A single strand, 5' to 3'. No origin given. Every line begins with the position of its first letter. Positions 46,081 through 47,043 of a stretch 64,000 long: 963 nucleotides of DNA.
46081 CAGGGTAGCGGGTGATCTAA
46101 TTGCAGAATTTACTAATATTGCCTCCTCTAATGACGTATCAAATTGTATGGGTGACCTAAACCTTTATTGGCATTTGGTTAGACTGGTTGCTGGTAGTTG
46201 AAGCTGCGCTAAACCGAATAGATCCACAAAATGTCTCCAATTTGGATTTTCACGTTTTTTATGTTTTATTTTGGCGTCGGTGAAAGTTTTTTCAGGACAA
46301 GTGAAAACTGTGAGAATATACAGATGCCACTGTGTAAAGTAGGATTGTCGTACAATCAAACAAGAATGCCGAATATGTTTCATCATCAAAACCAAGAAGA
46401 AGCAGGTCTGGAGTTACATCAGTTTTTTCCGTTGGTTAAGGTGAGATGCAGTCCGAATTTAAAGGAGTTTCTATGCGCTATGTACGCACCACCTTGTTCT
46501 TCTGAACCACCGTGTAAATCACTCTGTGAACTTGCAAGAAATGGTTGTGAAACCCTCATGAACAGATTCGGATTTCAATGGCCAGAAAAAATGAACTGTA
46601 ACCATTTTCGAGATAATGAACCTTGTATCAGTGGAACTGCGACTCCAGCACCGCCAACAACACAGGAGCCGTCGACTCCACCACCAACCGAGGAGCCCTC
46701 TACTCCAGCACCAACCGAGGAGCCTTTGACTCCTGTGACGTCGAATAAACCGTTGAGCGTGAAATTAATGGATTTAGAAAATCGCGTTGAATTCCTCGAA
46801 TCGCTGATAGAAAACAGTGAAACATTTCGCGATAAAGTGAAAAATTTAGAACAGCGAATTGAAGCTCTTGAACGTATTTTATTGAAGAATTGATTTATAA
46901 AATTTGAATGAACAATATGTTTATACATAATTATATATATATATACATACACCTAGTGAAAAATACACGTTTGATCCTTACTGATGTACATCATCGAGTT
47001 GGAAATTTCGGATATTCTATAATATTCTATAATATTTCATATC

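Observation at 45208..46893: Tandem pair of intronless genes encoding a secreted Frizzled-CRD fused to a C-terminal coiled coil. Architecture unlike sFRP, Frizzled, CPZ or collagen XVIII.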

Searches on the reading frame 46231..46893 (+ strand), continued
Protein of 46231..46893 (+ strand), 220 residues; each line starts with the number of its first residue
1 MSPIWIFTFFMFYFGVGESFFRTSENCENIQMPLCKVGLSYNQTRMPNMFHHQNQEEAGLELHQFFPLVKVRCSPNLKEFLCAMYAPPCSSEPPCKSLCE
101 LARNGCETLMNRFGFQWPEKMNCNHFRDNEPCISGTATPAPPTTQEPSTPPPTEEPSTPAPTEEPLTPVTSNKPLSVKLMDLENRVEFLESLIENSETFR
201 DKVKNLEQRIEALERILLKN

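Call 44: fold_search(model_id=the predicted structure, library=pdb)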
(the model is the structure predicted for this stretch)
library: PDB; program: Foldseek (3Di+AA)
matches with E <= 10: 82; with E <= 0.001: 68
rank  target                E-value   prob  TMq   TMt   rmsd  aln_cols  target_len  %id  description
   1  5wbs_B                2.2e-15  1.00  0.48  0.79   1.3       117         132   56  Crystal structure of Frizzled-7 CRD with an inhibitor peptide Fz7-21 (released 2018-04-18)
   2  7x8p_A                5.0e-15  1.00  0.48  0.88   1.3       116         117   56  Frizzled 2 CRD in complex with pF7_A5 Fab (released 2023-02-01)
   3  6c0b_B                5.7e-15  1.00  0.48  0.85   1.7       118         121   55  Structural basis for recognition of frizzled proteins by Clostridium difficile toxin B (released 2018-05-16)
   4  6o3b_C                6.5e-15  1.00  0.47  0.81   1.2       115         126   56  Crystal structure of Frizzled 7 CRD in complex with F6 Fab (released 2019-04-03)
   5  5t44_B                1.0e-14  1.00  0.47  0.88   1.4       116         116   56  Crystal structure of Frizzled 7 CRD (released 2017-04-05)
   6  6o3b_H                1.2e-14  1.00  0.47  0.83   1.1       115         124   56  Crystal structure of Frizzled 7 CRD in complex with F6 Fab (released 2019-04-03)
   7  5wbs_E                1.6e-14  1.00  0.48  0.81   3.0       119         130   55  Crystal structure of Frizzled-7 CRD with an inhibitor peptide Fz7-21 (released 2018-04-18)
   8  5wbs_G                2.6e-14  1.00  0.48  0.77   1.3       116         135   56  Crystal structure of Frizzled-7 CRD with an inhibitor peptide Fz7-21 (released 2018-04-18)
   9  5urv_A                3.7e-14  1.00  0.47  0.86   1.1       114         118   57  Crystal structure of Frizzled 7 CRD in complex with C24 fatty acid (released 2017-05-10)
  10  5t44_A                4.0e-14  1.00  0.47  0.87   1.3       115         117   56  Crystal structure of Frizzled 7 CRD (released 2017-04-05)
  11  5wbs_A                4.2e-14  1.00  0.48  0.76   4.0       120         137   53  Crystal structure of Frizzled-7 CRD with an inhibitor peptide Fz7-21 (released 2018-04-18)
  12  6ne2_A                5.4e-14  1.00  0.48  0.88   1.4       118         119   55  Designed repeat protein in complex with Fz7 (released 2019-05-15)
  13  5un5_A                5.4e-14  1.00  0.48  0.87   1.5       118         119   48  Frizzled-8 complex with designed surrogate Wnt agonist, crystal form 1 (released 2017-05-03)
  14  5wbs_D                5.4e-14  1.00  0.48  0.80   3.2       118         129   55  Crystal structure of Frizzled-7 CRD with an inhibitor peptide Fz7-21 (released 2018-04-18)
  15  5wbs_C                6.6e-14  1.00  0.48  0.79   1.3       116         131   56  Crystal structure of Frizzled-7 CRD with an inhibitor peptide Fz7-21 (released 2018-04-18)
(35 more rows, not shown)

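Call 69: find_related_loci(query=P0005, collection=metagenome_contigs, flank=3000)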
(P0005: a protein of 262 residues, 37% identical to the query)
Query P0005 (262 aa) in metagenome_contigs; peptide patterns used: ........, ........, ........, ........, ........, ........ (x = any residue, [..] = any of these).
77 stretches matched a pattern; 2 encode a relative of the query (tblastn E <= 1e-3); 2 distinct loci.
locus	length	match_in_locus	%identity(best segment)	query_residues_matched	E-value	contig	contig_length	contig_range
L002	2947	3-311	66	34-135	5e-41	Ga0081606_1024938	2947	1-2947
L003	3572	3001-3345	54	31-144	3e-39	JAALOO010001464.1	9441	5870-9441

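Call 73: search_protein_families(library=pfam, proteins=[P0113, P0007, P0068, P0024, P0090, P0005, P0023], max_evalue=0.01)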
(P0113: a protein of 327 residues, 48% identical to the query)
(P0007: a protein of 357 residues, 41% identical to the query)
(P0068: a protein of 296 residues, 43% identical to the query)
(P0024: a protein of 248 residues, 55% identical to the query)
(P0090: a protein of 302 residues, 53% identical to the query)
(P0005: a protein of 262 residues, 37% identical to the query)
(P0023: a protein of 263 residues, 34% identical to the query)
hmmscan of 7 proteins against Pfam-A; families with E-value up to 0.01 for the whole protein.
P0113 (327 aa): 1 family
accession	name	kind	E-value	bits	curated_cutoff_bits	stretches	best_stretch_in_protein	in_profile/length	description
PF01392.28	Fz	-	2.7e-33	115.3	32.1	1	47-151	1-108/110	Fz domain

P0007 (357 aa): 1 family
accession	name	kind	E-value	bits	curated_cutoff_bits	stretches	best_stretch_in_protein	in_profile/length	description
PF01392.28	Fz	-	2.6e-34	118.5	32.1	1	107-211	1-108/110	Fz domain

P0068 (296 aa): 1 family
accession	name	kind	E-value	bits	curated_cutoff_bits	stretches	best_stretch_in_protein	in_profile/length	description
PF01392.28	Fz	-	2.4e-35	121.8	32.1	1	33-138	1-109/110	Fz domain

P0024 (248 aa): 1 family
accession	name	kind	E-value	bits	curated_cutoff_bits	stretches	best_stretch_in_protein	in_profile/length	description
PF01392.28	Fz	-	8.8e-33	113.6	32.1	1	32-138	1-109/110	Fz domain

P0090 (302 aa): 1 family
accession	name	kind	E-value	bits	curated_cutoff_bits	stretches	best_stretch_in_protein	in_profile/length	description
PF01392.28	Fz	-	8.2e-32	110.5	32.1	1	41-144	1-108/110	Fz domain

P0005 (262 aa): 1 family
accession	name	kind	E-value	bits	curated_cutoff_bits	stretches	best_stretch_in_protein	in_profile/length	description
PF01392.28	Fz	-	2.5e-31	108.9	32.1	1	33-136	1-108/110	Fz domain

P0023 (263 aa): 1 family
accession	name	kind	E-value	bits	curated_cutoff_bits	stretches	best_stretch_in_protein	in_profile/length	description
PF01392.28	Fz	-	2.3e-31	109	32.1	1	30-138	1-109/110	Fz domain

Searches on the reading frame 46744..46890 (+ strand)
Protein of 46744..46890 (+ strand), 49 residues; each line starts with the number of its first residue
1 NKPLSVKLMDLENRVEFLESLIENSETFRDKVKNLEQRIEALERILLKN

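Call 15: find_homologous_proteins(query=window:46744-46890:+, max_evalue=10)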
Query seq(49 aa): no candidate shares three 5-residue words with the query. No homologue found.

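Call 35: search_protein_representatives(protein=window:46747-46890:+)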
Query: 48 residues. Proteins with E-value up to 0.001 (for the whole library): 5; up to 1e-10: 0; up to 1e-30: 0. The best 5 are listed.
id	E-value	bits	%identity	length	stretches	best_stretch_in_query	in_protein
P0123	3.2e-05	39.1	38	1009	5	9-45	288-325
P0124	8.4e-05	37.8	33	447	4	6-46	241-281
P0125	1.6e-04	37.0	46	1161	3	11-41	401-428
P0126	2.7e-04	36.3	34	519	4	9-45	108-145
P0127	7.1e-04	35.0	35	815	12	6-41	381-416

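Call 36: search_protein_families(library=pfam, proteins=[P0123, P0124, P0125, P0126, P0127], max_evalue=0.001)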
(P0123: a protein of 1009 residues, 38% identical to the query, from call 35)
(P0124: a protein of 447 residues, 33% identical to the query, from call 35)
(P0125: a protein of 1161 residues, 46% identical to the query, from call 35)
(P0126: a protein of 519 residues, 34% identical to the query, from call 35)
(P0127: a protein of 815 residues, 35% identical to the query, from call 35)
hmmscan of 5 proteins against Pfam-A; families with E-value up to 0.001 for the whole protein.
P0123 (1009 aa): 2 families
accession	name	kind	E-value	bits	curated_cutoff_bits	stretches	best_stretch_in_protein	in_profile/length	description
PF13556.12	HTH_30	-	1.5e-06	28.3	27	0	167-195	25-53/59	PucR C-terminal helix-turn-helix domain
PF23528.1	Microp_apicomplexa_15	-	0.00013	22.5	27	0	555-601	19-64/69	Apicomplexa microprotein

P0124 (447 aa): 4 families
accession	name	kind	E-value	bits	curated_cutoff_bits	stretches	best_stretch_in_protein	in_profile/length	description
PF19220.6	Rod_CreS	-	9.9e-09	35.1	100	0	142-221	156-236/359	Crescentin, rod domain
PF05531.17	NPV_P10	-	5.3e-06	27.3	29.8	0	189-235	15-61/75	Nucleopolyhedrovirus P10 protein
PF21105.3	DyP_N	-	0.0003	21.4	27.5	0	210-245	24-59/163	DyP dimeric alpha+beta barrel domain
PF00261.25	Tropomyosin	-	0.0009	19.2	38.6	1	65-245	31-217/242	Tropomyosin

P0125 (1161 aa): 13 families
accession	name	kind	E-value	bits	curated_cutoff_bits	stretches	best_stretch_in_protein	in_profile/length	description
PF04513.17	Baculo_PEP_C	-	1.4e-16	61.3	38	0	577-678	40-131/140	Baculovirus polyhedron envelope protein, PEP, C terminus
PF07889.17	DUF1664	-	1e-14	55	34.6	0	436-523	38-120/124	Protein of unknown function (DUF1664)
PF10473.14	CENP-F_leu_zip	-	1e-08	35.8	34.5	0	458-538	23-100/140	Leucine-rich repeats of kinetochore protein Cenp-F/LEK1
PF07303.18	Occludin_ELL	-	8.6e-07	30.1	31.2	0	575-615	29-69/101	Occludin homology domain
PF05531.17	NPV_P10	-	3.3e-06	27.9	29.8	0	12-56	16-59/75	Nucleopolyhedrovirus P10 protein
PF12325.13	TMF_TATA_bd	-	9.1e-06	26.2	29.1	0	460-544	20-104/115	TATA element modulatory factor 1 TATA binding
PF21531.3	Rv2175c_wHTH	-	1.5e-05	25.3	27.1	0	283-311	6-34/57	DNA-binding protein Rv2175c, wHTH domain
PF05377.16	FlaC_arch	-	1.6e-05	25.7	27.8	0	463-497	4-38/55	Flagella accessory protein C (FlaC)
PF01920.25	Prefoldin_2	-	2.4e-05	24.7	27.6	0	28-70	58-99/106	Prefoldin subunit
PF20180.4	UQCC2_CBP6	-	7.7e-05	23.6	27.9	0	425-472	8-57/90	Complex III assembly factor UQCC2/CBP6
PF07544.18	Med9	-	0.0001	22.7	26.9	0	1046-1095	18-67/80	RNA polymerase II transcription mediator complex subunit 9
PF11831.13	Myb_Cef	-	0.0006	19.9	27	0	498-530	48-80/230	pre-mRNA splicing factor component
PF10046.14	BLOC1_2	-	0.00089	20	33.4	0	470-523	24-77/96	Biogenesis of lysosome-related organelles complex-1 subunit 2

P0126 (519 aa): 1 family
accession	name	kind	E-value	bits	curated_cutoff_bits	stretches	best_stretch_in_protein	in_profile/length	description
PF13556.12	HTH_30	-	0.0004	20.5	27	0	57-79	25-47/59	PucR C-terminal helix-turn-helix domain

P0127 (815 aa): 7 families
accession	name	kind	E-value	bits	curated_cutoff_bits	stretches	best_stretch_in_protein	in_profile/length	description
PF14197.11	Cep57_CLD_2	-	7.3e-12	45.6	27.1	0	333-378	18-60/67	Centrosome localisation domain of PPC89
PF25764.1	KIF21A_4th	-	6.4e-11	42.7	33.1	0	294-333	47-86/183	KIF21A-like domain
PF21342.2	SoxA-TsdA_cyt-c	-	1e-09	38.7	27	0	579-638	26-81/88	SoxA/TsdA, cytochrome c domain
PF12325.13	TMF_TATA_bd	-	3.4e-07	30.8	29.1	0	597-641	27-71/115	TATA element modulatory factor 1 TATA binding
PF21408.2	MTR4-like_stalk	-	1e-05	26.1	24.2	0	308-347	15-58/64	Exosome RNA helicase MTR4-like, stalk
PF10046.14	BLOC1_2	-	1.1e-05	26.2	33.4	0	594-640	32-78/96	Biogenesis of lysosome-related organelles complex-1 subunit 2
PF08647.16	BRE1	-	0.0006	20.3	27.9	0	311-398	3-85/95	BRE1 E3 ubiquitin ligase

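Call 47: search_solved_structures(query=window:46747-46890:+, max_evalue=10)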
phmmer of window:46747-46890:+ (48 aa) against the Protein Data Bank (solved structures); distinct sequences matched with E-value up to 10: 34.
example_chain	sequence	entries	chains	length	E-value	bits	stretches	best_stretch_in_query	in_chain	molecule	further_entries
8ga9_A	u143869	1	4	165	1.2e-07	34.3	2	12-45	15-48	C4HR1_4r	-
8eox_D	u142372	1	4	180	2.8e-07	33.1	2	12-45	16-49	C4HR1_4r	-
4jf3_A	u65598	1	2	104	0.1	16.2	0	23-48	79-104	Envelope glycoprotein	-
5apt_A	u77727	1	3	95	0.13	15.8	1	4-41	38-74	GENERAL CONTROL PROTEIN GCN4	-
5apu_A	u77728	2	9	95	0.15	15.6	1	4-41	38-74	GENERAL CONTROL PROTEIN GCN4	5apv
5aps_A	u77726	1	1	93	0.37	14.4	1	5-41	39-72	GENERAL CONTROL PROTEIN GCN4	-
5apq_A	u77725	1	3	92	0.41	14.3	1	4-42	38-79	GENERAL CONTROL PROTEIN GCN4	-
1gl2_A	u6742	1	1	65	0.42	14.3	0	27-48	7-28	ENDOBREVIN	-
6v50_A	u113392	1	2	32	0.47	14.1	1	14-43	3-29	Coiled-coil Trimer with Glu:Ser:Lys Triad with K7A mutation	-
6gpz_B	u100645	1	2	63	0.49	14.1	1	11-42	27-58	Cell cycle protein GpsB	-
6gqa_A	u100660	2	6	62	0.51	14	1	15-45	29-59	Cell cycle protein GpsB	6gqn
7bv6_A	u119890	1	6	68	0.55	13.9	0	28-48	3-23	Vesicle-associated membrane protein 8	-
6ovv_A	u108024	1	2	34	0.62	13.7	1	17-43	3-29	Coiled-coil Trimer with Glu:4-pyridinylalanine:Lys Triad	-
5zm2_A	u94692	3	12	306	0.68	13.6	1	6-47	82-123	Dioxygenase andA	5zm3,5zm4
7wpy_A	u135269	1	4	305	0.68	13.6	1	6-47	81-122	Dioxygenase andA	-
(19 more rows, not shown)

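Call 68: find_related_loci(query=A4, collection=metagenome_contigs, flank=3000)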
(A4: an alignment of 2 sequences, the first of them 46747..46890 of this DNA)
Query A4 (48 aa) in metagenome_contigs; peptide patterns used: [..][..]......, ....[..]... (x = any residue, [..] = any of these).
432 stretches matched a pattern, but none encodes a relative of the query by tblastn (E <= 1e-3).
